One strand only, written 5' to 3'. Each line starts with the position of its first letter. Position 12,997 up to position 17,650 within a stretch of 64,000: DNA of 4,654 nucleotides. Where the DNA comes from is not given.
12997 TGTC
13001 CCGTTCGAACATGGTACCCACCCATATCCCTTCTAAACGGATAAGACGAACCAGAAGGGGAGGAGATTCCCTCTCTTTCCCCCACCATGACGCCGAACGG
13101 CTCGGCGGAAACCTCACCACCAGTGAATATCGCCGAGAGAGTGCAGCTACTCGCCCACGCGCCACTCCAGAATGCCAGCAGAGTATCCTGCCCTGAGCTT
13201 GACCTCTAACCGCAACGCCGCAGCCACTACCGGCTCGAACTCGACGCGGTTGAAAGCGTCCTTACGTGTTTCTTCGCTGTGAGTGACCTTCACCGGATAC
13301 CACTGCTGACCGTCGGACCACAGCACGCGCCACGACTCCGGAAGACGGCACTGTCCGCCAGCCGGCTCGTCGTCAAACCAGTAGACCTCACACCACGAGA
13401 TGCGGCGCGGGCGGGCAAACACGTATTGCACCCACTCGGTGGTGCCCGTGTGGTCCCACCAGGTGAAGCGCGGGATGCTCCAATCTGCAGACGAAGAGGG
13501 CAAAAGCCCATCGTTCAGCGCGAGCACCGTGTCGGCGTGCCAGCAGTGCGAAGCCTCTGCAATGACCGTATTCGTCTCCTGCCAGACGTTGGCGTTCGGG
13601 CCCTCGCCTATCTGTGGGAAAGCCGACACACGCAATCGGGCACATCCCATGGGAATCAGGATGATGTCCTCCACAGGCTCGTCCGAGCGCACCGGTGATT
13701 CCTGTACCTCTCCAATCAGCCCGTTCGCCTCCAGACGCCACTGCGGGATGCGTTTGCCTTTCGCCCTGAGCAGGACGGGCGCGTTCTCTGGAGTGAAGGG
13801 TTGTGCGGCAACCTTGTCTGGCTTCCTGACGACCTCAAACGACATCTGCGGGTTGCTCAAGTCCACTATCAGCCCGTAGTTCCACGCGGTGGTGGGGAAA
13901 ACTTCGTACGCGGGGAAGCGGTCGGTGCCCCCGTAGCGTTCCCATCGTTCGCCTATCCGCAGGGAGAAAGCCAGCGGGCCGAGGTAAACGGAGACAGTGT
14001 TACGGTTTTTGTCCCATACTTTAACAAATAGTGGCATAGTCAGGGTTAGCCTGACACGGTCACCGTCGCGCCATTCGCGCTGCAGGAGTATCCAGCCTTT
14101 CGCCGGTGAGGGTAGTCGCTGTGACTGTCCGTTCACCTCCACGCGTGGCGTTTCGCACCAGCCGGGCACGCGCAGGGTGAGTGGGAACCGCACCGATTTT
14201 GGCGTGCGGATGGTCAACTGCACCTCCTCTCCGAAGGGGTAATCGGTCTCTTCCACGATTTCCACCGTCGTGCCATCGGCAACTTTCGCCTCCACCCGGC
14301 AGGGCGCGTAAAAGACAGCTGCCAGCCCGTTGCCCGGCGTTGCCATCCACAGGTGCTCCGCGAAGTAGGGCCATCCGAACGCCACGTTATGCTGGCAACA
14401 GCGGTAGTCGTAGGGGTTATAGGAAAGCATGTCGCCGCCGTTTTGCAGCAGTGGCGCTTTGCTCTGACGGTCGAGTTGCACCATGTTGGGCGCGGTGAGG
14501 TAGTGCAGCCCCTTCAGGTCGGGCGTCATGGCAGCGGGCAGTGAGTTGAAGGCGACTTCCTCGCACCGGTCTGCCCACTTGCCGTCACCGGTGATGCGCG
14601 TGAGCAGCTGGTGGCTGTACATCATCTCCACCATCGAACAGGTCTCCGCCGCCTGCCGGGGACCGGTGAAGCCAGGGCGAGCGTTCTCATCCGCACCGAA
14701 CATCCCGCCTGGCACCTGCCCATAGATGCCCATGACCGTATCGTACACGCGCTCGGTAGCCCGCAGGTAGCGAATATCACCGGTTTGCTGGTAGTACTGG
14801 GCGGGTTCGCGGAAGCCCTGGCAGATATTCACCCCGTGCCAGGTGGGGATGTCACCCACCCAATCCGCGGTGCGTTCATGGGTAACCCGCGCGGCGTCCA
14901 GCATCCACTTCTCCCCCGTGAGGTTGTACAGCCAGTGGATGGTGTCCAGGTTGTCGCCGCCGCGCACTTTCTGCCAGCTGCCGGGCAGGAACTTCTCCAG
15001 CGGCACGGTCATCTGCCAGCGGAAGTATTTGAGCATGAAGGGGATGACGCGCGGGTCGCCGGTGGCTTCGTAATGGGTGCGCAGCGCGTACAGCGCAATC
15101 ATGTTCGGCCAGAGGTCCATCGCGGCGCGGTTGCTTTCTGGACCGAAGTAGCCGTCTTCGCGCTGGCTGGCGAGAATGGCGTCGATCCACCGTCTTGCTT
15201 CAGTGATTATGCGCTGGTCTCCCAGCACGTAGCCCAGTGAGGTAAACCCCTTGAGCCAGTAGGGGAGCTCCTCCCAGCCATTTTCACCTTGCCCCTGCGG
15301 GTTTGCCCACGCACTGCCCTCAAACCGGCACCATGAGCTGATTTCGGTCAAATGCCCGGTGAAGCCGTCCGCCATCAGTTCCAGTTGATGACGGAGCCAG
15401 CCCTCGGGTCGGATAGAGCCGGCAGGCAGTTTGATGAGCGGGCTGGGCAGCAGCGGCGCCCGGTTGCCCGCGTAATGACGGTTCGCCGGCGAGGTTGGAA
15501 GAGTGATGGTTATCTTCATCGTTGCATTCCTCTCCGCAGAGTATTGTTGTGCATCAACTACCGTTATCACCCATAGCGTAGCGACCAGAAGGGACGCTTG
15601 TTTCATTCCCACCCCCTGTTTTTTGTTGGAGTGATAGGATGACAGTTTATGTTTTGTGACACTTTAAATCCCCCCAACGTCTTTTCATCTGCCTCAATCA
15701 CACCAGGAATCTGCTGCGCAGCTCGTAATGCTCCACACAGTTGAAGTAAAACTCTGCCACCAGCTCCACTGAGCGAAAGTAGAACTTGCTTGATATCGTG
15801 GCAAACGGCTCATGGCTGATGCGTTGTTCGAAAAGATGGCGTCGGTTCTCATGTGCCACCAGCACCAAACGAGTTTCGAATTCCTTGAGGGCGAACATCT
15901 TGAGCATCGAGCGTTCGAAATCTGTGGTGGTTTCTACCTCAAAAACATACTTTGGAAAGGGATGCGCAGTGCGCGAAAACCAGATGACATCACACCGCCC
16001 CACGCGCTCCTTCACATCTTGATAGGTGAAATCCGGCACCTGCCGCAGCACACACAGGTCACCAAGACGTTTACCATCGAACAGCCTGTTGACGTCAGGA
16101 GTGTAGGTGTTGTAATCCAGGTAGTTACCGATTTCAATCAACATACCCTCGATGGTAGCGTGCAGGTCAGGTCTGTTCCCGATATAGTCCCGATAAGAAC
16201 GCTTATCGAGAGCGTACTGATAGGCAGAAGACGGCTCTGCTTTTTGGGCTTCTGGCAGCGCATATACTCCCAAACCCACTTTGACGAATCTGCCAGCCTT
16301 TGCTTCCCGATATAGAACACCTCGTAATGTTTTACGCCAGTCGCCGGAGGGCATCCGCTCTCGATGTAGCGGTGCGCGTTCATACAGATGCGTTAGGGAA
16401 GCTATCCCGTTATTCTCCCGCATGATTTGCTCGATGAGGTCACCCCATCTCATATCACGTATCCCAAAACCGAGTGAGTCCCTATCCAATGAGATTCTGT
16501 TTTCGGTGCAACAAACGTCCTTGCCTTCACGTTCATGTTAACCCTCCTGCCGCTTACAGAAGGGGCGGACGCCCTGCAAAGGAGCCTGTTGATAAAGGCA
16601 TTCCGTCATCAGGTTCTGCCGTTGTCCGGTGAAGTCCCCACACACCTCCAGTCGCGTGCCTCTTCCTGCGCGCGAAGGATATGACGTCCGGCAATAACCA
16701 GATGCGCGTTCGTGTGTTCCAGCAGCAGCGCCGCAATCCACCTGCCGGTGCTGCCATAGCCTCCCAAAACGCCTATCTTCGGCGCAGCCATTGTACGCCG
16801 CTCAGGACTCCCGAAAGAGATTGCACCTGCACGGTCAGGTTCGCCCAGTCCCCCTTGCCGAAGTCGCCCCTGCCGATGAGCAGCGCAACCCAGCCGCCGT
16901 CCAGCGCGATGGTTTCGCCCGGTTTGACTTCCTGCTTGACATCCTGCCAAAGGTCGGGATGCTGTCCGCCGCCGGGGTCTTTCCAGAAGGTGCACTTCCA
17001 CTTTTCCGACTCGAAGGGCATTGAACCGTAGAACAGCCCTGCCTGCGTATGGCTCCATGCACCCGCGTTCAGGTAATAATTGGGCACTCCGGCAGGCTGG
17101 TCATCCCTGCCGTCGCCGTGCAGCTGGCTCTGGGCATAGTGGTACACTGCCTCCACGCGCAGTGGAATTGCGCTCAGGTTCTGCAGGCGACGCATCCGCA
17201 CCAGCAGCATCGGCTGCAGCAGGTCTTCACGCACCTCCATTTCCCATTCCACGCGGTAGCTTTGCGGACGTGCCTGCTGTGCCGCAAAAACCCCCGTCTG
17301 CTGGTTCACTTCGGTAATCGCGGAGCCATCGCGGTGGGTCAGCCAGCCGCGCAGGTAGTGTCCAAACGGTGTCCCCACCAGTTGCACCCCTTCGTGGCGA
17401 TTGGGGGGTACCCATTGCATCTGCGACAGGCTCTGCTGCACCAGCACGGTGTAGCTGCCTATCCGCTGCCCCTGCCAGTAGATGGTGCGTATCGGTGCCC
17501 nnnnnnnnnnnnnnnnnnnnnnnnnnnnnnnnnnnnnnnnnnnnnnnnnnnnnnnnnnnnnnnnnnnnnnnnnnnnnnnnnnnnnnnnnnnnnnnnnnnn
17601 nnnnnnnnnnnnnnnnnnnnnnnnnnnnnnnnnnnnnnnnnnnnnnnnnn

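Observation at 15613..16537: Low-GC single-gene insertion encoding a wHTH plus PD-(D/E)xK-like protein between two glycosidase genes, abutting a truncated oxidoreductase gene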

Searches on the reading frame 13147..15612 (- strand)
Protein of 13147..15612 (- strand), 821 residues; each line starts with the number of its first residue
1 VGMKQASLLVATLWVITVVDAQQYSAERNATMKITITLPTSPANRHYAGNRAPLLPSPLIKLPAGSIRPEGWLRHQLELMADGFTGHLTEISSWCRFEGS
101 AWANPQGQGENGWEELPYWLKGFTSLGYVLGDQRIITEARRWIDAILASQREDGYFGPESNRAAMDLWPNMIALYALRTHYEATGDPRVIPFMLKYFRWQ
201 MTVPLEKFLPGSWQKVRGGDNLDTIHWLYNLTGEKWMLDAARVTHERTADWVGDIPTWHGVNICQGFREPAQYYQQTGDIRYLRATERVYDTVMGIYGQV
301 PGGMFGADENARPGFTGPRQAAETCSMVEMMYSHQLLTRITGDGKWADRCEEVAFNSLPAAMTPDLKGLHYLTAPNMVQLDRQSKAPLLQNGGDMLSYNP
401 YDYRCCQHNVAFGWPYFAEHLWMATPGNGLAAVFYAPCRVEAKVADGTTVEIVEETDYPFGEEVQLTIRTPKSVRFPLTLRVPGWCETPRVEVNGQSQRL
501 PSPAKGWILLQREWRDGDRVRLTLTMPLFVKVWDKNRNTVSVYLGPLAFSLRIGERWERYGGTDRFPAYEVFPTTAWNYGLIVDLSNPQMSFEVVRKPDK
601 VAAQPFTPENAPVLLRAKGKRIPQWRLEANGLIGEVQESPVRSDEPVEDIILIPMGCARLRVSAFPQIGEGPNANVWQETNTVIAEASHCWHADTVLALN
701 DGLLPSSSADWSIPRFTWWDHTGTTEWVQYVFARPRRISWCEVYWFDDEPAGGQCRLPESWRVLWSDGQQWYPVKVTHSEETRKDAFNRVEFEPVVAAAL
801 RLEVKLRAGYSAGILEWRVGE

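Call 4: search_protein_families(library=pfam, proteins=[window:13147-15612:-], max_evalue=1)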
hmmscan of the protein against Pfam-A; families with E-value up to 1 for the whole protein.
window:13147-15612:- (821 aa): 4 families
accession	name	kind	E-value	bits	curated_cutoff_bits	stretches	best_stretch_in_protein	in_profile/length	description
PF07944.18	Beta-AFase-like_GH127_cat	-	7.2e-47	160.6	24.9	1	117-418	61-375/376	Beta-L-arabinofuranosidase, GH127 catalytic domain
PF20736.2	Glyco_hydro127M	-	1.1e-21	77.2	24.2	1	431-526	3-95/95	Beta-L-arabinofuranosidase, GH127 middle domain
PF07470.19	Glyco_hydro_88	-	0.0066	15.9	26.6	0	224-295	37-108/352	Glycosyl Hydrolase Family 88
PF22633.2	F5_F8_type_C_2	-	0.066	14.3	27.8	1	718-802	12-91/91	NedA-like, galactose-binding domain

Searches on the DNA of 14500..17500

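Call 120: search_rna_families(source=window, start=14500, end=17500, threshold=evalue, max_evalue=1)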
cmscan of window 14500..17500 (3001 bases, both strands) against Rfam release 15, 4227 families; matches with E-value up to 1: 0.
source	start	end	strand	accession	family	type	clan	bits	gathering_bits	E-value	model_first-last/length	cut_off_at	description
